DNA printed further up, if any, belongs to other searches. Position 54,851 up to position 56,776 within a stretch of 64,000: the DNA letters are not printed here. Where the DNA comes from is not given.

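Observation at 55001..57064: Zinc-ribbon/coiled-coil/KaiC-like protein with degenerate Walker A, abutting a convergent hypothetical gene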

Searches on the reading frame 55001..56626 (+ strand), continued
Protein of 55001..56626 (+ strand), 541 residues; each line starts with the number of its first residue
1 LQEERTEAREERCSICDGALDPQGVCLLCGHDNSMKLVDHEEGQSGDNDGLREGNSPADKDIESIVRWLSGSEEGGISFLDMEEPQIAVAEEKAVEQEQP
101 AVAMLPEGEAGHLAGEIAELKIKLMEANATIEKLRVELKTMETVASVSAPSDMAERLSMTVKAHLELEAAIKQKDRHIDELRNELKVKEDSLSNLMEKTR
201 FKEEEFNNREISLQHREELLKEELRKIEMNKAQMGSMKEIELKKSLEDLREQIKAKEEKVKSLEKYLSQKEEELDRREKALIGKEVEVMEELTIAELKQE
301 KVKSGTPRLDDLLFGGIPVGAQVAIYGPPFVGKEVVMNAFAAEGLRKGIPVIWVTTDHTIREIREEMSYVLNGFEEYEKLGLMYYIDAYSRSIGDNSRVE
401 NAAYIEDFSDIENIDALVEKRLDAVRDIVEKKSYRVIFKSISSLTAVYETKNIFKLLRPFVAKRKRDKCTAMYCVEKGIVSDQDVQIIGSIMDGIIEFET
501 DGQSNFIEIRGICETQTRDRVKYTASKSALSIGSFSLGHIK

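Call 54: search_protein_families(library=pfam, proteins=[P0043, P0070, P0021, L004:9212-10342:+, L022:177-2165:+], max_evalue=0.01)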
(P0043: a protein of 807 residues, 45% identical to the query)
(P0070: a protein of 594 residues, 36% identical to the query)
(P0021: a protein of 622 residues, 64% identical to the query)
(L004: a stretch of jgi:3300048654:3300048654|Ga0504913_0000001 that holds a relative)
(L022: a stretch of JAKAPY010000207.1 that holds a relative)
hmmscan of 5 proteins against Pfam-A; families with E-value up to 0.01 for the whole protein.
P0043 (807 aa): 15 families
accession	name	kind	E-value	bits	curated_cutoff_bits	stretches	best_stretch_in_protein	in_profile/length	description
PF06745.19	ATPase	-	1.7e-21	77.1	26.6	1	570-770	1-193/231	KaiC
PF24336.1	DUF7504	-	2.8e-18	67.4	27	1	588-763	1-178/179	Family of unknown function (DUF7504)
PF14520.12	HHH_5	-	2e-15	57.5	27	1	59-110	2-53/57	Helix-hairpin-helix domain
PF00633.29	HHH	-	2.2e-11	43.4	24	1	86-109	5-28/30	Helix-hairpin-helix motif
PF23365.1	DUF7090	-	6.9e-08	32.9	27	1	622-766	48-184/192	Family of unknown function (DUF7090)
PF05625.17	PAXNEB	-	3.7e-07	30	28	1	570-639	19-89/366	PAXNEB protein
PF12826.13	HHH_2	-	1.7e-06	28.5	27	1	65-110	9-53/64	Helix-hairpin-helix motif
PF10391.15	DNA_pol_lambd_f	-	1.8e-05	24.9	29.8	1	60-101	2-43/51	Fingers domain of DNA polymerase lambda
PF12836.13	HHH_3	-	9.1e-05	22.9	27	1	88-110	10-32/65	Helix-hairpin-helix motif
PF21999.2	IMS_HHH_1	-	0.0004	21.2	27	1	63-105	2-42/53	DNA polymerase-iota, thumb domain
PF11731.14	Cdd1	-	0.00067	20.3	25.5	1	56-94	3-41/86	Pathogenicity locus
PF14417.12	MEDS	-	0.0016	18.8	29.8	1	605-661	17-76/161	MEDS: MEthanogen/methylotroph, DcmR Sensory domain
PF01367.25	5_3_exonuc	-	0.0026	18.6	40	1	81-117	7-43/97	5'-3' exonuclease, C-terminal SAM fold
PF00154.27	RecA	-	0.0046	16.9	27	1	565-626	28-90/262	recA bacterial DNA recombination protein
PF20582.4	UPF0758_N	-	0.0056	17.2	27.1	0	80-104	51-75/77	UPF0758 N-terminal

P0070 (594 aa): 8 families
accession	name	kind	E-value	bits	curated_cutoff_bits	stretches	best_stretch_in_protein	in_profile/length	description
PF06745.19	ATPase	-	1.4e-17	64.3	26.6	1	357-556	1-192/231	KaiC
PF24336.1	DUF7504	-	3.7e-08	34.5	27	1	375-550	1-178/179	Family of unknown function (DUF7504)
PF05625.17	PAXNEB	-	9.1e-05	22.1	28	1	358-430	20-89/366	PAXNEB protein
PF23365.1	DUF7090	-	0.00048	20.3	27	1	442-553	75-184/192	Family of unknown function (DUF7090)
PF14417.12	MEDS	-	0.0012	19.1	29.8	0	392-443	17-71/161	MEDS: MEthanogen/methylotroph, DcmR Sensory domain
PF13248.11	Zn_ribbon_3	-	0.0016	18.3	27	1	6-28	2-24/26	zinc-ribbon domain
PF21928.1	XLF_CC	-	0.0084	16.4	27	1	215-236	20-41/53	XLF protein coiled-coil region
PF00154.27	RecA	-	0.009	15.9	27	0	356-417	32-94/262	recA bacterial DNA recombination protein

P0021 (622 aa): 4 families
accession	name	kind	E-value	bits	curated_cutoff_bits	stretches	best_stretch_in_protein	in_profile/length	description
PF06745.19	ATPase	-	5.8e-16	59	26.6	1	383-580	1-188/231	KaiC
PF05625.17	PAXNEB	-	6.6e-06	25.8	28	1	383-453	19-90/366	PAXNEB protein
PF24336.1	DUF7504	-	1.1e-05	26.4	27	1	436-578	36-178/179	Family of unknown function (DUF7504)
PF14417.12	MEDS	-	0.0026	18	29.8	1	418-470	17-72/161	MEDS: MEthanogen/methylotroph, DcmR Sensory domain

L004:9212-10342:+ (376 aa): 1 family
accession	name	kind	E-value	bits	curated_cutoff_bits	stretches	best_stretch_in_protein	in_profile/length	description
PF23960.2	DUF7289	-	0.0015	18.6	27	1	217-319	109-202/238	Family of unknown function (DUF7289)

L022:177-2165:+ (662 aa): 3 families
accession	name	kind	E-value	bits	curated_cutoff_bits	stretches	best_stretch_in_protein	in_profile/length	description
PF06745.19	ATPase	-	6e-16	59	26.6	1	423-622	1-190/231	KaiC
PF24336.1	DUF7504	-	1.2e-07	32.8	27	1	471-618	31-178/179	Family of unknown function (DUF7504)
PF05625.17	PAXNEB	-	0.00011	21.8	28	1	418-446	14-42/366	PAXNEB protein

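Call 55: predict_structure(alignment_id=A6)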
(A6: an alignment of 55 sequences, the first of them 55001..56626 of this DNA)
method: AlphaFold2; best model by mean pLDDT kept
length: 541 residues; sequences in the alignment: 55
mean_pLDDT: 75.6   pTM: 0.47
mean pLDDT of the five models: 75.6, 74.1, 73.5, 72.2, 71.3
residues with pLDDT >= 90: 95; 70-90: 302; 50-70: 63; < 50: 81
segments of 3 or more residues with pLDDT < 50: 1-8, 36-56, 71-109, 148-150, 295-298
pLDDT, mean of each block of 10 residues (from residue 1): 43 87 87 59 31 42 63 35 33 34 40 69 81 74 52 60 77 84 86 84 83 81 69 51 74 88 91 88 80 55 86 86 91 91 90 91 92 89 90 84 86 89 79 86 85 86 89 91 89 92 90 80 89 82 71
secondary structure, 60 per line:
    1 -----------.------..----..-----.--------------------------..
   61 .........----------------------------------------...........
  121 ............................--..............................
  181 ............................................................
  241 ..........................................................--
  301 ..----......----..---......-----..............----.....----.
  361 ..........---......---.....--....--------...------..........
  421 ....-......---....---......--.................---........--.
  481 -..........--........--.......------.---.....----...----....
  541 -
elements in order: H59-69 H110-148 H151-298 H307-312 E322-327 H333-346 E351-355 H360-370 H374-379 E383-387 H390-393 E402-404 H411-424 H426-431 E435-438 H442-447 H450-466 E470-477 H482-491 E494-501 E504-510 E521-525 E530-532

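Call 68: search_protein_families(library=padloc, proteins=[window:55001-56626:+], max_evalue=0.01)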
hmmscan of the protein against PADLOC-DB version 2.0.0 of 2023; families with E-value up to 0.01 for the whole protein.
window:55001-56626:+ (541 aa): 0 families

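Call 79: search_protein_families(library=pfam, proteins=[L008:5458-5628:-], max_evalue=0.01)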
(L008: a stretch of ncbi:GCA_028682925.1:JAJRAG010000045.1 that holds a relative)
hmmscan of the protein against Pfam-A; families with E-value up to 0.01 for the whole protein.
L008:5458-5628:- (56 aa): 0 families

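Call 81: list_cluster_members(proteins=[P0112, P0087, P0060, P0080, P0117, P0118, P0069, P0103, P0088, P0116])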
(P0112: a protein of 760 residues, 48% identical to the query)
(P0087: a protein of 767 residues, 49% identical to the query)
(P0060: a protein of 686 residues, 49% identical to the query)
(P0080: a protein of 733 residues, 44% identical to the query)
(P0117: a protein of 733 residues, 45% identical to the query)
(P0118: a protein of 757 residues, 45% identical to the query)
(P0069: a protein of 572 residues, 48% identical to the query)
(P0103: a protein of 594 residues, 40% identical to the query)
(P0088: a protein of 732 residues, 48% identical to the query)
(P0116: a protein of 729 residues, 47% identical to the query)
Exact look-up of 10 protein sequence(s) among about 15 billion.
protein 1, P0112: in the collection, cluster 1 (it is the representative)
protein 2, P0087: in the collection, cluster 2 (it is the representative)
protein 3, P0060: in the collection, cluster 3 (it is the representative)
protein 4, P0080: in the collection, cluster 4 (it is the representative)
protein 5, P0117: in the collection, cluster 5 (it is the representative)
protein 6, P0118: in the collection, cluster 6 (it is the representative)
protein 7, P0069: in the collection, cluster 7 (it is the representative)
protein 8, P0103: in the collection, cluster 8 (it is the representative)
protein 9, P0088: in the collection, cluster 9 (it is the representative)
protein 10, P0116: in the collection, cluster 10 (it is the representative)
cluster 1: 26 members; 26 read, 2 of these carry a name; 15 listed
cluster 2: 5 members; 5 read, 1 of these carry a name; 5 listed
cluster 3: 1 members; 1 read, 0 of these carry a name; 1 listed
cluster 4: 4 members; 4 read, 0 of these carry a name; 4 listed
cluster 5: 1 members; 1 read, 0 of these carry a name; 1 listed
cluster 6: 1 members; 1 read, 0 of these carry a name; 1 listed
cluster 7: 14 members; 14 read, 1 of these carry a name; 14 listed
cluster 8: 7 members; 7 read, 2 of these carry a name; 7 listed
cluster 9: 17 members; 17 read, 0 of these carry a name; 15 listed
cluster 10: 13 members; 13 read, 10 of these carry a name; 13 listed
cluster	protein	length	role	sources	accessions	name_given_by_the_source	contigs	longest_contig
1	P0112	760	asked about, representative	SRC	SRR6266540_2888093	-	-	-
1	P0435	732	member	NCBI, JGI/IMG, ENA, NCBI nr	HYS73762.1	MAG TPA: ATPase domain-containing protein [Thermoplasmata archaeon] | ATPase domain-containing protein [Thermoplasmata archaeon]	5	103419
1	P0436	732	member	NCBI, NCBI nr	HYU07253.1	MAG TPA: ATPase domain-containing protein [Thermoplasmata archaeon] | ATPase domain-containing protein [Thermoplasmata archaeon]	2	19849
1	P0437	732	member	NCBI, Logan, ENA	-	-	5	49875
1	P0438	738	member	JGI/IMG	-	-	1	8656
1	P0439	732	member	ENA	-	-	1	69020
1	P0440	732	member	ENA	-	-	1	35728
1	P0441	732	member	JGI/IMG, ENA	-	-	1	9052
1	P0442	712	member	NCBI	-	-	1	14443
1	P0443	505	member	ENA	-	-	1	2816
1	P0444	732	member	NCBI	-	-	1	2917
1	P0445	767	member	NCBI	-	-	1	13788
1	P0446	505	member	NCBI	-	-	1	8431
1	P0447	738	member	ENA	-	-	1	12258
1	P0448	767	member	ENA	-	-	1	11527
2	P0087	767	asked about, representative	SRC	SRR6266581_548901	-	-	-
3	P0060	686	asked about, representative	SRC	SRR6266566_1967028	-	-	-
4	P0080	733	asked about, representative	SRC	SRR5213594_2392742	-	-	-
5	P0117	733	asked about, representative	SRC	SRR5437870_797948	-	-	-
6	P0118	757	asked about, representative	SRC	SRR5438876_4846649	-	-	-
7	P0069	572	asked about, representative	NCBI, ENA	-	-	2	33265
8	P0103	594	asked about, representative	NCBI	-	-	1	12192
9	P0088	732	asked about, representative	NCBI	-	-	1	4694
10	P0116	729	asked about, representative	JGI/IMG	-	KaiC/GvpD/RAD55 family RecA-like ATPase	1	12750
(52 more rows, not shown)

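Call 84: find_encoding_contigs(protein=P0103, flank=10000, max_places=2)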
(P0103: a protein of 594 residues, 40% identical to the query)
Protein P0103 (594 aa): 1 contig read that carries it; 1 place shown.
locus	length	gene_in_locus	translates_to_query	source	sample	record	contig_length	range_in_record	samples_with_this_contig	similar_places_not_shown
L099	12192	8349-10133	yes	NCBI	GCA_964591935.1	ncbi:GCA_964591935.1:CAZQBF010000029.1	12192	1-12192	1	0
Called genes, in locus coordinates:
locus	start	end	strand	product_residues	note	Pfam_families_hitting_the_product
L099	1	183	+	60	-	?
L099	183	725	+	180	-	PF13580:SIS_2 (faint), PF01380:SIS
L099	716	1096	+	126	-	PF01877:RNA_binding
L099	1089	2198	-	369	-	PF02517:Rce1-like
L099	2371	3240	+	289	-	PF01917:Flagellin_arch-type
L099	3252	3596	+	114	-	PF04659:Arch_fla_DE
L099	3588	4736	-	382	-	PF22023:Pus10_THUMP_arc, PF21238:Pus10_C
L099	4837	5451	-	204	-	PF01914:MarC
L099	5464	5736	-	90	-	PF03685:UPF0147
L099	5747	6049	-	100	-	PF22482:AsnC_trans_reg_3 (weak), PF01037:AsnC_trans_reg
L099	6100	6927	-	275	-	PF04055:Radical_SAM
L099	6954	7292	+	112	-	-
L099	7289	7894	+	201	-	PF06325:PrmA, PF05175:MTS, PF03602:Cons_hypoth95 (weak), PF02475:TRM5-TYW2_MTfase (weak)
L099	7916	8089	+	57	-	-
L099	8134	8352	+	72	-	PF01423:LSM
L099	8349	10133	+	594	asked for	PF05625:PAXNEB (faint), PF06745:ATPase, PF24336:DUF7504, PF23365:DUF7090 (weak)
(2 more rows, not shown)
